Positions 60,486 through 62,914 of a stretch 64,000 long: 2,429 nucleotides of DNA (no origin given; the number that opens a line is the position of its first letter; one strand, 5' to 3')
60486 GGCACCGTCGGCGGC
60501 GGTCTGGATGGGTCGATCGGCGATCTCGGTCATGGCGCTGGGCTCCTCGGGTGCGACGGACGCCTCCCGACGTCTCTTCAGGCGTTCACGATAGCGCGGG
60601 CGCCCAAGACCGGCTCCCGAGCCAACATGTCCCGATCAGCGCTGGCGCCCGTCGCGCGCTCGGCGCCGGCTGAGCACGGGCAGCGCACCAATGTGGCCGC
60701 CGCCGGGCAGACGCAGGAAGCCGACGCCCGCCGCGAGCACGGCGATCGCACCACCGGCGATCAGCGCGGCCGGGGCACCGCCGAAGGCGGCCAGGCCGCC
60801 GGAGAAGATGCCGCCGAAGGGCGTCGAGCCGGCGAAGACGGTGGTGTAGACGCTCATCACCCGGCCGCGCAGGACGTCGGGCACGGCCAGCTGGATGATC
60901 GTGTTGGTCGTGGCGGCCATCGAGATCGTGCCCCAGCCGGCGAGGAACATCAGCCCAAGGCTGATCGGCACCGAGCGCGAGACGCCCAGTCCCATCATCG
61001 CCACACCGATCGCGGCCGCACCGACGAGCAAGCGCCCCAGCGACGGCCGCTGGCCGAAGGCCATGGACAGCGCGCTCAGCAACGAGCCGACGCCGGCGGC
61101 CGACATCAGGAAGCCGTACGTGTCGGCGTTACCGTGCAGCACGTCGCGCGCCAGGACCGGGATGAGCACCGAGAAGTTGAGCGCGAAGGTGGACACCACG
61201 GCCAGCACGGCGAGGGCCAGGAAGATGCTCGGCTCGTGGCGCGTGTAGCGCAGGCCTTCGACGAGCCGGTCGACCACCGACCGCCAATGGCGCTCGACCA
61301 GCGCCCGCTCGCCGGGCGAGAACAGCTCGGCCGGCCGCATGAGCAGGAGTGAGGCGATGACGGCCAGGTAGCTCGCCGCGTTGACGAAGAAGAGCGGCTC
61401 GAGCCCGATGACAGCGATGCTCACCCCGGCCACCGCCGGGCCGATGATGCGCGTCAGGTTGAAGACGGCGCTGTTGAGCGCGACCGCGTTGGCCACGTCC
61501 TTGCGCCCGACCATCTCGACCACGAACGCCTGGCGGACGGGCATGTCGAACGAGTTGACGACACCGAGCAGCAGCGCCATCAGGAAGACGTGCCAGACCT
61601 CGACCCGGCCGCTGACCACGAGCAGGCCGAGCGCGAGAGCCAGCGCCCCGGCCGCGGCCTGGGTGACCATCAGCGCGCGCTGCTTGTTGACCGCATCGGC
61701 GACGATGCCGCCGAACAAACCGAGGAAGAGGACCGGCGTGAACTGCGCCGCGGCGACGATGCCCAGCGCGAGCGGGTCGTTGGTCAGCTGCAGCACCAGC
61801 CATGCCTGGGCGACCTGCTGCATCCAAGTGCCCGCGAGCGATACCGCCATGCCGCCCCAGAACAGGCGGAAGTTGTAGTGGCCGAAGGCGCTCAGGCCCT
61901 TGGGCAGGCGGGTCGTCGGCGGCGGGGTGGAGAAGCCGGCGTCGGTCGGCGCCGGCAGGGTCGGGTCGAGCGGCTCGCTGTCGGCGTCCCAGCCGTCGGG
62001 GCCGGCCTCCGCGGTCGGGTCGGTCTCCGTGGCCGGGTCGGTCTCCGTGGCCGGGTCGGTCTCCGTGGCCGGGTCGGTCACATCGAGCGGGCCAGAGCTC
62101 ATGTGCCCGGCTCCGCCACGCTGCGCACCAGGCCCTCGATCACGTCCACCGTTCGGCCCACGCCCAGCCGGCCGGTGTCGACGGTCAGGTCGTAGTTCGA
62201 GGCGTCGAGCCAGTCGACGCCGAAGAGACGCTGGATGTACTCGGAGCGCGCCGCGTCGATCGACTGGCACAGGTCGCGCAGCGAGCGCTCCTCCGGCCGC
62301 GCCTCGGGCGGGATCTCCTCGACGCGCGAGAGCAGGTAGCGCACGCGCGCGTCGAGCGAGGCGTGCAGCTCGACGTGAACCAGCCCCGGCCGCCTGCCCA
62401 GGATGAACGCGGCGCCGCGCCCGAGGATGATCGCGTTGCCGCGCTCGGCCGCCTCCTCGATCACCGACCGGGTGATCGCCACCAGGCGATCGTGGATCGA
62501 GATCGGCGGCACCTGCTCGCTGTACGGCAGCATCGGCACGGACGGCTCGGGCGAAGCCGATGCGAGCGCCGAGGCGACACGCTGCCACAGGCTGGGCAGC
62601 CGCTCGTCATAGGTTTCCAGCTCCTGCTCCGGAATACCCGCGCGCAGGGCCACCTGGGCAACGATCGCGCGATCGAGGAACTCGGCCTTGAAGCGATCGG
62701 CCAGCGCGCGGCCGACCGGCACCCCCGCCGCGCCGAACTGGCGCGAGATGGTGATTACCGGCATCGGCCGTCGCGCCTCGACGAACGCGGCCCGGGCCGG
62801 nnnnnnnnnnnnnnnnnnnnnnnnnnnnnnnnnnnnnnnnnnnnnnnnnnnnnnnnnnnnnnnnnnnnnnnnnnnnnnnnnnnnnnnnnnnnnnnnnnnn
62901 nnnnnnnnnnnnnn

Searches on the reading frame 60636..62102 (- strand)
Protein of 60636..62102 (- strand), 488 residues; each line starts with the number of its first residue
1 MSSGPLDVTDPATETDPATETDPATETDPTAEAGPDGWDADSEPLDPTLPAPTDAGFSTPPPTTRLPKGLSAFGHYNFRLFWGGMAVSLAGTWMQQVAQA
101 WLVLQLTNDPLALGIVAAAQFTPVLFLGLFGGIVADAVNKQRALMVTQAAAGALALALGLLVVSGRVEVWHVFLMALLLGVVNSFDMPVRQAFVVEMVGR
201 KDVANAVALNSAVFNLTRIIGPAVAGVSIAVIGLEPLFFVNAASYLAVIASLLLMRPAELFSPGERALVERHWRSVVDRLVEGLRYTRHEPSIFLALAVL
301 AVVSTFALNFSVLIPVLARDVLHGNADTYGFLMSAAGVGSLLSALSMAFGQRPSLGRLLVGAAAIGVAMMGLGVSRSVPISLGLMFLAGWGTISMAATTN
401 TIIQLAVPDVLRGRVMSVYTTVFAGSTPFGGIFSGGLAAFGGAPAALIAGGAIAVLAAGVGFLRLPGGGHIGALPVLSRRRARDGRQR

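Call 86: search_protein_families(library=pfam, proteins=[window:60636-62102:-], max_evalue=0.00001)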
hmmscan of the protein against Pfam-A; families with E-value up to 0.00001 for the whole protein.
window:60636-62102:- (488 aa): 2 families
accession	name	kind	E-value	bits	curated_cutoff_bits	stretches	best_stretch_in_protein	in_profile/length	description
PF05977.19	MFS_3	-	3e-63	214.5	27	1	70-463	4-391/524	Transmembrane secretion effector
PF07690.21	MFS_1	-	4e-32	111.9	33.4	1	82-422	2-338/347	Major Facilitator Superfamily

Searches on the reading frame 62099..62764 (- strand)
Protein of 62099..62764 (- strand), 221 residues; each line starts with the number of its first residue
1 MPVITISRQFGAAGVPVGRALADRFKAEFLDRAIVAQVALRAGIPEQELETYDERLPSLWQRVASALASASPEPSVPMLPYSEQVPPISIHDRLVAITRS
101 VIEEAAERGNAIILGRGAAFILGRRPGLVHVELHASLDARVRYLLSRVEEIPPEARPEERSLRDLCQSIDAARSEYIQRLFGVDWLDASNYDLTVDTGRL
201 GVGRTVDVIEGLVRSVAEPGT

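Call 86: search_protein_families(library=pfam, proteins=[window:62099-62764:-], max_evalue=0.00001)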
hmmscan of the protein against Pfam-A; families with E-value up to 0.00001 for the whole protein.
window:62099-62764:- (221 aa): 1 family
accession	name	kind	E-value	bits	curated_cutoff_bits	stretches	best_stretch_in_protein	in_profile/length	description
PF13189.12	Cytidylate_kin2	-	4.4e-40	138.1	28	1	3-198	1-175/176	Cytidylate kinase-like family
